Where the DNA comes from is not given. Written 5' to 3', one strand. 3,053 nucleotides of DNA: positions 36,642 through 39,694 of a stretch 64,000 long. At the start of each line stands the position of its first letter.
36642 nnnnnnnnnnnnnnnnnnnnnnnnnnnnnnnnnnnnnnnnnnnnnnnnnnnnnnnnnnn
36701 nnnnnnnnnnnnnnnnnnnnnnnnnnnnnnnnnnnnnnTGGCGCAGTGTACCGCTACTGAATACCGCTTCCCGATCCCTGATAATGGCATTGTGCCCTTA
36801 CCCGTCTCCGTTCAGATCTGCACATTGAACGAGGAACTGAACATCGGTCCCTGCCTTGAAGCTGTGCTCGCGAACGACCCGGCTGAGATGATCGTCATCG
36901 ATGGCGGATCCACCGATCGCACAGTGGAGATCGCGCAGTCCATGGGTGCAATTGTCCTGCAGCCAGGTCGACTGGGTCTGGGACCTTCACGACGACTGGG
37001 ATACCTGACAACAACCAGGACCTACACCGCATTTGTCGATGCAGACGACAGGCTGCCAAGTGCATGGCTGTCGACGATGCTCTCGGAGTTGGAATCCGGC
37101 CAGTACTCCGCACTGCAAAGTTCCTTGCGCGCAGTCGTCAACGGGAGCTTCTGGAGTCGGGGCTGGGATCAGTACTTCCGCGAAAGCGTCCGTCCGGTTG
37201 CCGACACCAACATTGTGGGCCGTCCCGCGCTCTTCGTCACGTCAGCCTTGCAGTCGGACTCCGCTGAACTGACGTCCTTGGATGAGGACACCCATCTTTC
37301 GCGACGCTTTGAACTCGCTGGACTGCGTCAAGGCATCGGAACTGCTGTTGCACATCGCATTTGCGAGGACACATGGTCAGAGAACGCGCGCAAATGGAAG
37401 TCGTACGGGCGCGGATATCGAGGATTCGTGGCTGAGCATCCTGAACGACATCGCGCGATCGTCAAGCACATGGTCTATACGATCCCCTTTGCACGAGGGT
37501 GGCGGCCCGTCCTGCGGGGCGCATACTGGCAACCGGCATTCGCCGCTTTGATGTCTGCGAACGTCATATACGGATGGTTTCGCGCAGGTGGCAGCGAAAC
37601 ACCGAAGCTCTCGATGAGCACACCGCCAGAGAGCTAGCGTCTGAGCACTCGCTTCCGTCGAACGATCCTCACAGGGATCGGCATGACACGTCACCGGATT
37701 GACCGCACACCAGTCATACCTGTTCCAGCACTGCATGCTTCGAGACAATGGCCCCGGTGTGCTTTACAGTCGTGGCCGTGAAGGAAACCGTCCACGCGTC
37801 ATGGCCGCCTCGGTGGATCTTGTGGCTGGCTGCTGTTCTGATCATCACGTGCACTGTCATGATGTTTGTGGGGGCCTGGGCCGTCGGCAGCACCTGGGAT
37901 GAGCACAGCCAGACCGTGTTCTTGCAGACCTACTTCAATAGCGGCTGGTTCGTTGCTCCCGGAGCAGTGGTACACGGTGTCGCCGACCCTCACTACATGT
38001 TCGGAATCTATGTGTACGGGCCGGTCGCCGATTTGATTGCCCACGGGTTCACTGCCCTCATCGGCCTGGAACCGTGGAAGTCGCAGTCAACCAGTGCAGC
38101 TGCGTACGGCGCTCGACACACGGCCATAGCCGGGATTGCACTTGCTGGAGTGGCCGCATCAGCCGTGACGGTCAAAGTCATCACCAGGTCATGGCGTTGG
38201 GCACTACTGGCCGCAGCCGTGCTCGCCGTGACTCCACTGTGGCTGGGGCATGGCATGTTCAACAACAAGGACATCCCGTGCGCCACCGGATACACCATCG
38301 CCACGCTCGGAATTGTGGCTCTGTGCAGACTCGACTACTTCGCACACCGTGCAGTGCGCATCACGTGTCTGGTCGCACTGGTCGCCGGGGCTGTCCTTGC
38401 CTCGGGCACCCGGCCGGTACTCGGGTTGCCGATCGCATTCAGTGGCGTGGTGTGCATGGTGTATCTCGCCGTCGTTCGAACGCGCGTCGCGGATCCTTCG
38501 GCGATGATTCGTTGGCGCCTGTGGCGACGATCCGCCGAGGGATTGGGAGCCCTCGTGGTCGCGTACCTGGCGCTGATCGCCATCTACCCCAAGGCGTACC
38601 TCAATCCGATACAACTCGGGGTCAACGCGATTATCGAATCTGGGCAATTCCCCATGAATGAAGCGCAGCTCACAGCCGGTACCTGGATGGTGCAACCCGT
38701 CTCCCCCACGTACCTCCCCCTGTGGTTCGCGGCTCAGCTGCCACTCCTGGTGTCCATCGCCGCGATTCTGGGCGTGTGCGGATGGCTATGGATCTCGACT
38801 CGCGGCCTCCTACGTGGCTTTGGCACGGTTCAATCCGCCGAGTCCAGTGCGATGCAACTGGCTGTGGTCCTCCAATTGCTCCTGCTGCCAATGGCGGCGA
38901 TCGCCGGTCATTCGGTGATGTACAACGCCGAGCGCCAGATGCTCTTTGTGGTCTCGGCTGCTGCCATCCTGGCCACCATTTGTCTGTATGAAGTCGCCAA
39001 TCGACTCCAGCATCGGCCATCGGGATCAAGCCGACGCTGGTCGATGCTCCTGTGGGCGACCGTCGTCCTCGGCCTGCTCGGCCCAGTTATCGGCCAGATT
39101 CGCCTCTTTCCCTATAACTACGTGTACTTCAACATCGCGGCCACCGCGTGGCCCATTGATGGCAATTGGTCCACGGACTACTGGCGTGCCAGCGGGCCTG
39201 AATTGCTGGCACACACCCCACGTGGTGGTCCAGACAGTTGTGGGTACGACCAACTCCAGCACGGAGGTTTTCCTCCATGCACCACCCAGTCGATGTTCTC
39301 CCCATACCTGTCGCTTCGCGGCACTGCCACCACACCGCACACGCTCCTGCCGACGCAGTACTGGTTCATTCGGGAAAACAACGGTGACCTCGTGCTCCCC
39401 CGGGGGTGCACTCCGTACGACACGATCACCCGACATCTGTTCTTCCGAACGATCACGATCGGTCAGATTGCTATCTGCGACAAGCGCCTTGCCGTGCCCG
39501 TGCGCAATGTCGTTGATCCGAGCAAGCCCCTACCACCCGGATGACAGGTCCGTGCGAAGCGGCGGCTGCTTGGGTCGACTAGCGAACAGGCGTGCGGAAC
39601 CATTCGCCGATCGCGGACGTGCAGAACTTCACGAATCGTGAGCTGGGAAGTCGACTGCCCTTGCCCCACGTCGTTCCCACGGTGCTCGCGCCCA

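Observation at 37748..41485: Module C: glf translationally coupled (ATGA) to a DPM1/PpgS-type polyprenyl-P sugar synthase, next to a PMT/ArnT-like GT-C - a possible lipid-linked galactofuranose donor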

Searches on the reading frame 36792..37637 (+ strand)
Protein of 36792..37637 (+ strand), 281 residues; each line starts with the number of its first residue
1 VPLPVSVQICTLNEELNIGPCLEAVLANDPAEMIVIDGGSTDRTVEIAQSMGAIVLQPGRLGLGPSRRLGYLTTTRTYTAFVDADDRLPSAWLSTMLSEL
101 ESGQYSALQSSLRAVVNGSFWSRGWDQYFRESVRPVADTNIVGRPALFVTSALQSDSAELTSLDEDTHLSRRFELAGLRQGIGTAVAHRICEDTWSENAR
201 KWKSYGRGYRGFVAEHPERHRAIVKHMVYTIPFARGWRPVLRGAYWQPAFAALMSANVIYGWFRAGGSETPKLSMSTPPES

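Call 5: search_protein_families(library=pfam, proteins=[window:36792-37637:+], max_evalue=0.01)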
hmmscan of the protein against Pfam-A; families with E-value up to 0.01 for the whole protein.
window:36792-37637:+ (281 aa): 3 families
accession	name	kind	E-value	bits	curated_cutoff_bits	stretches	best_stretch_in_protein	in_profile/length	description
PF00535.33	Glycos_transf_2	-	1.4e-19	71.1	23.3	1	6-124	1-128/168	Glycosyl transferase family 2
PF13632.12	Glyco_trans_2_3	-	9.8e-10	39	27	1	80-246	3-177/198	Glycosyl transferase family group 2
PF13641.12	Glyco_tranf_2_3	-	0.0001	22.9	27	1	5-182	3-203/230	Glycosyltransferase like family 2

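Call 6: search_protein_families(library=ncbifam, proteins=[window:36792-37637:+], max_evalue=0.01)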
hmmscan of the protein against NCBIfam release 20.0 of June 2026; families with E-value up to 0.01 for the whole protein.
window:36792-37637:+ (281 aa): 8 families
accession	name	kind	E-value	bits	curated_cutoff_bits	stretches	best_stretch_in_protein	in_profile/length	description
TIGR04283.1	glyco_like_mftF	equivalog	1.8e-13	50.6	182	1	5-173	1-169/221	TIGR04283 family arsenosugar biosynthesis glycosyltransferase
TIGR04182.1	glyco_TIGR04182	equivalog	2.9e-11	43.3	325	1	5-104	2-101/293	S-layer glycoprotein N-glycosyltransferase AglJ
TIGR03965.1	mycofact_glyco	equivalog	1.2e-07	31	280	1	5-103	76-182/467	mycofactocin biosynthesis glycosyltransferase MftF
NF041391.1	DPhHxTase_Halo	equivalog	1.8e-07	30.3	375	1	11-104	3-97/213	dolichyl-phosphate hexose transferase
NF010496.0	PRK13915.1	equivalog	8.3e-07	28.4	262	1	5-57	33-90/307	glucosyl-3-phosphoglycerate synthase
NF007482.0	PRK10073.1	equivalog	1e-06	28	423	1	5-97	8-107/334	glycosyltransferase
TIGR04195.1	S_glycosyl_SunS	equivalog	0.0024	16.8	350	1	6-49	60-102/421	SunS family peptide S-glycosyltransferase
NF045692.1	OglycostaseCruG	equivalog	0.0064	15.5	600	0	5-50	43-90/386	2'-O-glycosyltransferase CruG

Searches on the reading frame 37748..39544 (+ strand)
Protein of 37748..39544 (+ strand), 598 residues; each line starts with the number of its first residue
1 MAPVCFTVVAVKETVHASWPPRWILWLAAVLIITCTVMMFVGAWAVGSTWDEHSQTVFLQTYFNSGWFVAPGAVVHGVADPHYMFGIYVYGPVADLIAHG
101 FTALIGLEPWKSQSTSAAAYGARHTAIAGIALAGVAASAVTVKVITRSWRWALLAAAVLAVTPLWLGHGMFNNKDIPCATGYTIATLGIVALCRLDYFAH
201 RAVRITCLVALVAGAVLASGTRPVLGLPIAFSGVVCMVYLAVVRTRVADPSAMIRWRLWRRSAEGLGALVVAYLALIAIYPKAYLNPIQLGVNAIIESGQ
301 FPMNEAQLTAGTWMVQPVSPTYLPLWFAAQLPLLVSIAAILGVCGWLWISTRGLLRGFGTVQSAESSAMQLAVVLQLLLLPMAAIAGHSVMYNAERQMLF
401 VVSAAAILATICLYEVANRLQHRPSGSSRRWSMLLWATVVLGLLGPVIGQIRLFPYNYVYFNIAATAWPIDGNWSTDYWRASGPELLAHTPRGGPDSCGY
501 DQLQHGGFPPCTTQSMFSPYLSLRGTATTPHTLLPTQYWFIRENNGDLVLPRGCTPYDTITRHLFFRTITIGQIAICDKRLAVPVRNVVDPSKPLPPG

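Call 5: search_protein_families(library=pfam, proteins=[window:37748-39544:+], max_evalue=0.01)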
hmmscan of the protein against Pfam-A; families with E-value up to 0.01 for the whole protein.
window:37748-39544:+ (598 aa): 0 families

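Call 6: search_protein_families(library=ncbifam, proteins=[window:37748-39544:+], max_evalue=0.01)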
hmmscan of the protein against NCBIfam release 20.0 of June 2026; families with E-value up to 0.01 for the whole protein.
window:37748-39544:+ (598 aa): 0 families

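Call 29: find_homologous_proteins(query=window:37748-39544:+)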
Query window:37748-39544:+ (598 aa): 101 proteins with E <= 0.001 among 8000 candidates.
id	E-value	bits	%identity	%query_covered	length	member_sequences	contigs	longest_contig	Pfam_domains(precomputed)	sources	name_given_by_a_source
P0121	0.0e+0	1354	99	100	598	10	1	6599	-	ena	-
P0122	8.1e-209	713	56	96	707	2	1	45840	-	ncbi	-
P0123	6.0e-186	638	54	96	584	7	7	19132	-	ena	-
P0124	1.3e-184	633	52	96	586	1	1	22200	-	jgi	jgi:hypothetical protein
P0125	2.6e-174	599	50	94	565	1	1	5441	-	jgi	-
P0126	5.4e-174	598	52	93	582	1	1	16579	-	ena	-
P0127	4.5e-173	595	51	96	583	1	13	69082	-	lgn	-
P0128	3.0e-171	589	48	99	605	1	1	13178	-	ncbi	-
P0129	3.3e-170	586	50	96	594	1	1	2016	-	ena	-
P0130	3.3e-169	582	49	96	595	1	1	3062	-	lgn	-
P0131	2.3e-166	573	49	96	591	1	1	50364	-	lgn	-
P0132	3.3e-166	572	50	93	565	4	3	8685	-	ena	-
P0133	7.1e-166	571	49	91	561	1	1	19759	-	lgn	-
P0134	9.9e-165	568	50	90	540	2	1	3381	-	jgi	-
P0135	3.6e-163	562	49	94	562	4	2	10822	-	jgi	jgi:hypothetical protein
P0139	5.8e-159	548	46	97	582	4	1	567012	-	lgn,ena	-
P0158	2.1e-143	497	46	95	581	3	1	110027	-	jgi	-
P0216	1.2e-60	224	32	90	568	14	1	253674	-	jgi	-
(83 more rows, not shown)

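Call 44: predict_structure(alignment_id=A2)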
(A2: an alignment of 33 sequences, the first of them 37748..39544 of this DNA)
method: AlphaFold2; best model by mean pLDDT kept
length: 598 residues; sequences in the alignment: 33
mean_pLDDT: 91.6   pTM: 0.93
mean pLDDT of the five models: 91.6, 89.7, 89.4, 88.4, 87.6
residues with pLDDT >= 90: 459; 70-90: 107; 50-70: 15; < 50: 17
segments of 3 or more residues with pLDDT < 50: 1-14, 393-395
pLDDT, mean of each block of 10 residues (from residue 1): 43 66 98 98 93 94 96 90 79 97 97 95 98 99 97 98 95 95 99 96 97 98 95 97 85 89 98 98 94 84 82 87 90 97 97 95 95 97 85 65 98 96 88 97 97 93 88 81 95 94 90 93 96 96 91 95 93 96 88 85
secondary structure, 60 per line:
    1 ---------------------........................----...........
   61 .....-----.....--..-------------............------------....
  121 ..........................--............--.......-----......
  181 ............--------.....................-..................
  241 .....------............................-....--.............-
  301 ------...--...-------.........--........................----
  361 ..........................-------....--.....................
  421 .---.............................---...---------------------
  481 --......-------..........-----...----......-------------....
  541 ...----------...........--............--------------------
elements in order: H22-45 H50-65 H93-104 H117-146 H149-160 H163-169 H175-192 H201-221 H223-245 H252-279 H281-284 H287-299 E307-309 E312-314 H322-330 H333-356 H361-386 H394-397 H400-421 H425-453 H483-488 E496-498 H499-505 H518-523 E537-543 E554-564 E567-578

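Call 56: find_encoding_contigs(protein=P0139, flank=6000, max_places=1)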
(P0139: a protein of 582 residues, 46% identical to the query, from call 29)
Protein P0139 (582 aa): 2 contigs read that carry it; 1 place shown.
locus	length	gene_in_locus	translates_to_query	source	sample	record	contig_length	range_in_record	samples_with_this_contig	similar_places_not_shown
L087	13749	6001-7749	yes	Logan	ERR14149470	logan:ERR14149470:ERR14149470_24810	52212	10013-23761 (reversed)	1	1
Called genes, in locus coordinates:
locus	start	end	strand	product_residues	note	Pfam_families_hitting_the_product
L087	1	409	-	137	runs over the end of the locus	-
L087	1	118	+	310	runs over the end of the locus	PF20102:DUF6492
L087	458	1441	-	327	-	PF01073:3Beta_HSD, PF01370:Epimerase, PF02719:Polysacc_synt_2, PF04321:RmlD_sub_bind, PF05368:NmrA (weak), PF07993:NAD_binding_4 (faint), PF16363:GDP_Man_Dehyd, PF13460:NAD_binding_10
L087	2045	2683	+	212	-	-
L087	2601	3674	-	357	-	-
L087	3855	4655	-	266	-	PF00535:Glycos_transf_2, PF13632:Glyco_trans_2_3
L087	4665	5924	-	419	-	-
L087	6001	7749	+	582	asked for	-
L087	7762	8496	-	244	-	PF00535:Glycos_transf_2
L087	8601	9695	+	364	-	PF13579:Glyco_trans_4_4 (faint), PF13439:Glyco_transf_4, PF20706:GT4-conflict, PF00534:Glycos_transf_1, PF13692:Glyco_trans_1_4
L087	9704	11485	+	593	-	PF26626:DUF8201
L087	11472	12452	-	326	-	PF10250:O-FucT (faint)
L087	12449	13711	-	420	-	PF00534:Glycos_transf_1, PF13692:Glyco_trans_1_4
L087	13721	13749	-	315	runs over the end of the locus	PF01073:3Beta_HSD, PF01370:Epimerase, PF04321:RmlD_sub_bind (weak), PF16363:GDP_Man_Dehyd, PF07993:NAD_binding_4 (weak)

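Call 57: find_encoding_contigs(protein=P0216, flank=6000, max_places=1)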
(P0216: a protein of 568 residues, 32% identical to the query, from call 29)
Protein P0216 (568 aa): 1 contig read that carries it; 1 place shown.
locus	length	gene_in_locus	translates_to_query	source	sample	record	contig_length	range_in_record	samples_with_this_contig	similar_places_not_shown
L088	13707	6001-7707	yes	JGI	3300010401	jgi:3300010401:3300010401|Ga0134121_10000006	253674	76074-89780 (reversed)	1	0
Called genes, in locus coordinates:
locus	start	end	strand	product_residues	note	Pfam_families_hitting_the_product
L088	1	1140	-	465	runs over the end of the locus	PF04932:Wzy_C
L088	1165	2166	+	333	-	PF01073:3Beta_HSD, PF01370:Epimerase, PF05368:NmrA (faint), PF16363:GDP_Man_Dehyd, PF07993:NAD_binding_4 (faint), PF13460:NAD_binding_10 (weak)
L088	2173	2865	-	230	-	PF00535:Glycos_transf_2, PF13641:Glyco_tranf_2_3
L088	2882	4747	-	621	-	-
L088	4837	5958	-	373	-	-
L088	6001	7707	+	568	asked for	-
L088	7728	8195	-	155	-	PF01243:PNPOx_N, PF12900:Pyridox_ox_2 (weak)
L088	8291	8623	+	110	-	-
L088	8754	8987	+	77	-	-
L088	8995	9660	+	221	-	PF01965:DJ-1_PfpI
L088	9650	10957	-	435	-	PF08924:Rv2525c_GlyHyd-like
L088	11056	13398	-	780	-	PF01804:Penicil_amidase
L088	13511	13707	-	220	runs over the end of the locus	PF00753:Lactamase_B, PF17778:WHD_BLACT (faint)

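Call 58: find_encoding_contigs(protein=P0158, flank=6000, max_places=1)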
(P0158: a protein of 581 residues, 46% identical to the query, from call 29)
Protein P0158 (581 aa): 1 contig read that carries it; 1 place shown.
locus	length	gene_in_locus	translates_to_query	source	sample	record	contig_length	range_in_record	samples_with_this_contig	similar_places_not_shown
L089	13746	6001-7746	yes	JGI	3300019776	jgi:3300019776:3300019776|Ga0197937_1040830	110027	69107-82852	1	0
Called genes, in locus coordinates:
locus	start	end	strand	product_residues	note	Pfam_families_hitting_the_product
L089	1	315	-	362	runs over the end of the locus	PF13524:Glyco_trans_1_2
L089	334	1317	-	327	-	PF01073:3Beta_HSD, PF01370:Epimerase, PF02719:Polysacc_synt_2, PF04321:RmlD_sub_bind, PF05368:NmrA (weak), PF07993:NAD_binding_4 (faint), PF16363:GDP_Man_Dehyd, PF13460:NAD_binding_10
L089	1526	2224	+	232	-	PF05050:Methyltransf_21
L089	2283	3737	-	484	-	-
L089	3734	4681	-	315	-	PF00535:Glycos_transf_2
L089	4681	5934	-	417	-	PF04932:Wzy_C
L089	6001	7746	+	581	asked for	-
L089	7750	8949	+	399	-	PF13524:Glyco_trans_1_2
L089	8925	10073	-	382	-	PF13439:Glyco_transf_4, PF13579:Glyco_trans_4_4, PF20706:GT4-conflict, PF00534:Glycos_transf_1, PF13692:Glyco_trans_1_4, PF13524:Glyco_trans_1_2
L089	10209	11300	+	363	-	PF13524:Glyco_trans_1_2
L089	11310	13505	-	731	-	-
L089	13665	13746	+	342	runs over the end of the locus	PF01073:3Beta_HSD (weak), PF01370:Epimerase, PF02719:Polysacc_synt_2, PF04321:RmlD_sub_bind, PF16363:GDP_Man_Dehyd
